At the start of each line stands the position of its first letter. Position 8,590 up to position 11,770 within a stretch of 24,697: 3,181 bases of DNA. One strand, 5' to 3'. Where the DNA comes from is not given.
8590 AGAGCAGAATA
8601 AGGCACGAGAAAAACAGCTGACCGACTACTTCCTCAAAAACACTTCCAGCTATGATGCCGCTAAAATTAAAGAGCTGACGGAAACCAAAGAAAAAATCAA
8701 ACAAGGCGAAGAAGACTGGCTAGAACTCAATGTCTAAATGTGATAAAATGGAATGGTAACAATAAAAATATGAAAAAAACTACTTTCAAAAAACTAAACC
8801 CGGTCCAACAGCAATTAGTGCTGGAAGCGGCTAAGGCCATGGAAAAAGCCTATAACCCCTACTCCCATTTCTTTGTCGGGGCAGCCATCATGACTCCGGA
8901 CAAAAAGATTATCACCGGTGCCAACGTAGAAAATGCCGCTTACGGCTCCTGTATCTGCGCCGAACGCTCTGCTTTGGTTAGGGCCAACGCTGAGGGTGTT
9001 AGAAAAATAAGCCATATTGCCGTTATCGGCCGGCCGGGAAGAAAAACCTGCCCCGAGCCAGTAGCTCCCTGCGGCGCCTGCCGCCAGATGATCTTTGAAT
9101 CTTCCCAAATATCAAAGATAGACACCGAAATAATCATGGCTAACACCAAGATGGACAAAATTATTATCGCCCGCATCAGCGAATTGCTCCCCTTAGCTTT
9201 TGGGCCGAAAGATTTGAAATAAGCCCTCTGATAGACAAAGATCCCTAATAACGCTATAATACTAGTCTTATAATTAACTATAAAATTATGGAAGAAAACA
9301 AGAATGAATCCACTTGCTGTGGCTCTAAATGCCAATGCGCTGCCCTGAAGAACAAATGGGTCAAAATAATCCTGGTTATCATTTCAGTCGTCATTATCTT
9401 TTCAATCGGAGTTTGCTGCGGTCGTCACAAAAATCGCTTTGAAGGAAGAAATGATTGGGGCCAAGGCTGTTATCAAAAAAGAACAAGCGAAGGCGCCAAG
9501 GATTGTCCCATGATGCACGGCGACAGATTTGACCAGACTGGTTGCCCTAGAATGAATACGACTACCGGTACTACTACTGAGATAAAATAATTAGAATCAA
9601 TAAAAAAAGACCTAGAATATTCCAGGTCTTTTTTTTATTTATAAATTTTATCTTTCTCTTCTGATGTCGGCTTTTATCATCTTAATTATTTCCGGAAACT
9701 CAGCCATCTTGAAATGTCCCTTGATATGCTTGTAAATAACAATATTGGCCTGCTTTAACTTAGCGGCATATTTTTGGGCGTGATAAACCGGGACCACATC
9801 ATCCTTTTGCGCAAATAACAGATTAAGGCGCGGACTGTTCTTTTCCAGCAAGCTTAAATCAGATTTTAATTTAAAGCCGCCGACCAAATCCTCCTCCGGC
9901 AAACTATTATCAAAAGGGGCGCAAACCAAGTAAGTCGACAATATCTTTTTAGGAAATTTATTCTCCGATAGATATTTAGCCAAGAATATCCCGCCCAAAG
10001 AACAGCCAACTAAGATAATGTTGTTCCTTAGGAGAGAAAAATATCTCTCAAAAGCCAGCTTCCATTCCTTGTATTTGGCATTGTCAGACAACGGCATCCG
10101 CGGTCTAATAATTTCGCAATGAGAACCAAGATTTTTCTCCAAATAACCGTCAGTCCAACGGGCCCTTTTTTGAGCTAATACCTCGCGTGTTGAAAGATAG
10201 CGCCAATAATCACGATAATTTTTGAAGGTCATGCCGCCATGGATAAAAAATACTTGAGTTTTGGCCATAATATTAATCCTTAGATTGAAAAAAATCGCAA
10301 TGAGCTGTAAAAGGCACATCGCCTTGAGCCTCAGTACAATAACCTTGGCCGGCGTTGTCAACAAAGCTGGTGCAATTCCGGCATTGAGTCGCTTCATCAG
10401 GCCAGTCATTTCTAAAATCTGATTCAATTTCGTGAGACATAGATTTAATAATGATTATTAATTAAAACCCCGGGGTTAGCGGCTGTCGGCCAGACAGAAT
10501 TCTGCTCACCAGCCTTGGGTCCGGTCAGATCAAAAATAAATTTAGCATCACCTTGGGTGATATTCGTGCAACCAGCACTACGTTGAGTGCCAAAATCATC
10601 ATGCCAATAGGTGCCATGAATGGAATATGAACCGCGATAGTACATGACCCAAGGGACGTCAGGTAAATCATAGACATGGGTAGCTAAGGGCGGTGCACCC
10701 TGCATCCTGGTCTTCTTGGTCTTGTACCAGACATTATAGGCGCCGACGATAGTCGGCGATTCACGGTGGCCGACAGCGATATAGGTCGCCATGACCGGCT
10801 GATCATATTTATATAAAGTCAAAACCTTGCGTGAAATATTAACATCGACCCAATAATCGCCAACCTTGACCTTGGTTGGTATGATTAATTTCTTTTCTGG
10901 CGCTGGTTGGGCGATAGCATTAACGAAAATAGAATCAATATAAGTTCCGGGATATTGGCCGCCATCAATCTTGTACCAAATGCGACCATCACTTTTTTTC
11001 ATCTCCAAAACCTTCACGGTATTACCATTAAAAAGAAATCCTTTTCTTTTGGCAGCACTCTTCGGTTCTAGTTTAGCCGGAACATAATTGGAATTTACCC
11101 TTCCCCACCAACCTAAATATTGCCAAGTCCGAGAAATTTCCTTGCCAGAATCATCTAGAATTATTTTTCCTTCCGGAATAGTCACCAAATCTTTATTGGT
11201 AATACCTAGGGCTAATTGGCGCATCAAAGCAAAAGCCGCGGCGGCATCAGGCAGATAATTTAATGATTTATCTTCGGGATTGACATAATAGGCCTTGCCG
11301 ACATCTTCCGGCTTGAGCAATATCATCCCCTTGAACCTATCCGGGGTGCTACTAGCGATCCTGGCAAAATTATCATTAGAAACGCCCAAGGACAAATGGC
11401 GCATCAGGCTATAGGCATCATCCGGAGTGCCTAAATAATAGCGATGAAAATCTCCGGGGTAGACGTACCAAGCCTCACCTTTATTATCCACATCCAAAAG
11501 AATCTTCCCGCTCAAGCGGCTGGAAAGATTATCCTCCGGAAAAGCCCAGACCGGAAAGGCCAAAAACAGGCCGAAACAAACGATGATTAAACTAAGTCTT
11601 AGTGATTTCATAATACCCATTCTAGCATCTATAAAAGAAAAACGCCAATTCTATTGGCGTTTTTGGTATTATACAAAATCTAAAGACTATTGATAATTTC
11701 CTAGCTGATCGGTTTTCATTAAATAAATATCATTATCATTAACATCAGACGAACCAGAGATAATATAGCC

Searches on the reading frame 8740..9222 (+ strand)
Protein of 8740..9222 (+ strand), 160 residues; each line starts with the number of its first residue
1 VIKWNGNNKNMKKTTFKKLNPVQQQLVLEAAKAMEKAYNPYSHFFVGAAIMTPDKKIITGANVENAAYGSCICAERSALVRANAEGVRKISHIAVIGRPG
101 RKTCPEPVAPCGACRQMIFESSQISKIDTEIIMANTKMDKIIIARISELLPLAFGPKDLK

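Call 11: search_protein_families(library=pfam, proteins=[window:8740-9222:+], max_evalue=0.001)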
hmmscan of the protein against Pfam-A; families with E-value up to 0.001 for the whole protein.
window:8740-9222:+ (160 aa): 2 families
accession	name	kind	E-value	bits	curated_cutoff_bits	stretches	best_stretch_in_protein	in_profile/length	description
PF00383.29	dCMP_cyt_deam_1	-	9.1e-19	67.7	25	1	23-126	4-97/102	Cytidine and deoxycytidylate deaminase zinc-binding region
PF08211.18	dCMP_cyt_deam_2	-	5.6e-15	56.1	25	1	15-93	35-113/130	Cytidine and deoxycytidylate deaminase zinc-binding region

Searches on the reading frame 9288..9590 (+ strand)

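Call 11: search_protein_families(library=pfam, proteins=[window:9288-9590:+], max_evalue=0.001)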
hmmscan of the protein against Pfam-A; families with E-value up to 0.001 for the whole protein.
window:9288-9590:+ (100 aa): 1 family
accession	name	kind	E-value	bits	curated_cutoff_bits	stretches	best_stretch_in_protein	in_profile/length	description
PF11669.13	WBP-1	-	0.00025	22.1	28.1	1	7-56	5-50/102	WW domain-binding protein 1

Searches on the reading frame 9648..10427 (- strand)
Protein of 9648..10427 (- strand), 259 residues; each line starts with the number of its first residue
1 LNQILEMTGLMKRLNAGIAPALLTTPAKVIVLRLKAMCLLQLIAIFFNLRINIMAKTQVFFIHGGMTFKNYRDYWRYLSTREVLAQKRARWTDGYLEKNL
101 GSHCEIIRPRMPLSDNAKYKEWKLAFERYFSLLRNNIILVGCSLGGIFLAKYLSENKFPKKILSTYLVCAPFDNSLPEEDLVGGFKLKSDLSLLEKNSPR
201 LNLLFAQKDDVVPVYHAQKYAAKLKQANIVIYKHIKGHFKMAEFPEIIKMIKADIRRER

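Call 11: search_protein_families(library=pfam, proteins=[window:9648-10427:-], max_evalue=0.001)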
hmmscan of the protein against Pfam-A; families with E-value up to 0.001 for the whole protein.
window:9648-10427:- (259 aa): 2 families
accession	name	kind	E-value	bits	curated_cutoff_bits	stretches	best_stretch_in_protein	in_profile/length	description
PF06821.19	Ser_hydrolase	-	3.7e-07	30.6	22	1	95-242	18-157/172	Serine hydrolase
PF00561.26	Abhydrolase_1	-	8.4e-05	22.8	25.8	0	136-176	70-107/245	alpha/beta hydrolase fold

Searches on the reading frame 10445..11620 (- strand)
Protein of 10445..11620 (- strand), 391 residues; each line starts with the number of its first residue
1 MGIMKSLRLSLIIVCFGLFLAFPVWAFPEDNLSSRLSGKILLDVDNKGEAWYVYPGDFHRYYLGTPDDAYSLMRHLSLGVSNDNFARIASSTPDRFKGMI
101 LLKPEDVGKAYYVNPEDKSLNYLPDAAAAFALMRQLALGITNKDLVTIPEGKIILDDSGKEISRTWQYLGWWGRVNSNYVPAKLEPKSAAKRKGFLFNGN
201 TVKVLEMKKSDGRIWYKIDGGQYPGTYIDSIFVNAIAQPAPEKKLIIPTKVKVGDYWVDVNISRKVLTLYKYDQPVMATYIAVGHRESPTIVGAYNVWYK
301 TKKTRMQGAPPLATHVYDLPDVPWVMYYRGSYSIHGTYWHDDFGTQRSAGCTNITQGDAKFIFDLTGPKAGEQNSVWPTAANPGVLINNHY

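Call 12: search_protein_families(library=pfam, proteins=[window:10445-11620:-], max_evalue=0.001)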
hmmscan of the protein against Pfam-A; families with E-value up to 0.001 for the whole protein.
window:10445-11620:- (391 aa): 2 families
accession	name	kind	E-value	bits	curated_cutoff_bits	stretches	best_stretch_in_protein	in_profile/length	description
PF03734.19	YkuD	-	1.9e-17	64.6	23.4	1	255-367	1-139/146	L,D-transpeptidase catalytic domain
PF08239.17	SH3_3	-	0.00038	21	27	1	185-221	8-43/54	Bacterial SH3 domain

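Call 68: find_related_loci(query=window:10445-11620:-, collection=metagenome_contigs, flank=8000)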
Query window:10445-11620:- (391 aa) in metagenome_contigs; peptide patterns used: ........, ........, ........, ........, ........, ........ (x = any residue, [..] = any of these).
139 stretches matched a pattern; 118 encode a relative of the query (tblastn E <= 1e-3); the best 80 are kept; 80 distinct loci.
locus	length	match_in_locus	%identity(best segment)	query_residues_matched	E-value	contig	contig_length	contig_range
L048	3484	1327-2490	75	4-391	0e+0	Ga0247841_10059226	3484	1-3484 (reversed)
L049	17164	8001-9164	74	4-391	0e+0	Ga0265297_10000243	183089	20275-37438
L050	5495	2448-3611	71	4-391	0e+0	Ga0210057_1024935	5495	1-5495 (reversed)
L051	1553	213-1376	69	4-391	0e+0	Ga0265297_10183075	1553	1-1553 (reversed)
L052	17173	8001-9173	69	3-391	0e+0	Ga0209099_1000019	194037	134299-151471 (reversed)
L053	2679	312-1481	69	3-391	0e+0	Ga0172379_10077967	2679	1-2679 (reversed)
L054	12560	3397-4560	66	4-391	0e+0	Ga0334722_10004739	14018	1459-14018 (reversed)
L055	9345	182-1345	68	4-391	0e+0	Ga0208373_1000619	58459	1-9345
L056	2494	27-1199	66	4-391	0e+0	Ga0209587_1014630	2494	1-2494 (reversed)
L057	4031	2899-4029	66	3-376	4e-180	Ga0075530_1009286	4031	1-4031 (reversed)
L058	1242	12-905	68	93-391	2e-153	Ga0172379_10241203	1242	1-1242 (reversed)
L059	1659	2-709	69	156-391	8e-122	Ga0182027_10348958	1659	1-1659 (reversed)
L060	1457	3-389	74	263-391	1e-67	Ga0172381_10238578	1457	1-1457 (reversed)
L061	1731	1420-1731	70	3-155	6e-44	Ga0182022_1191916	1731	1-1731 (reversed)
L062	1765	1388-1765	68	4-160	3e-43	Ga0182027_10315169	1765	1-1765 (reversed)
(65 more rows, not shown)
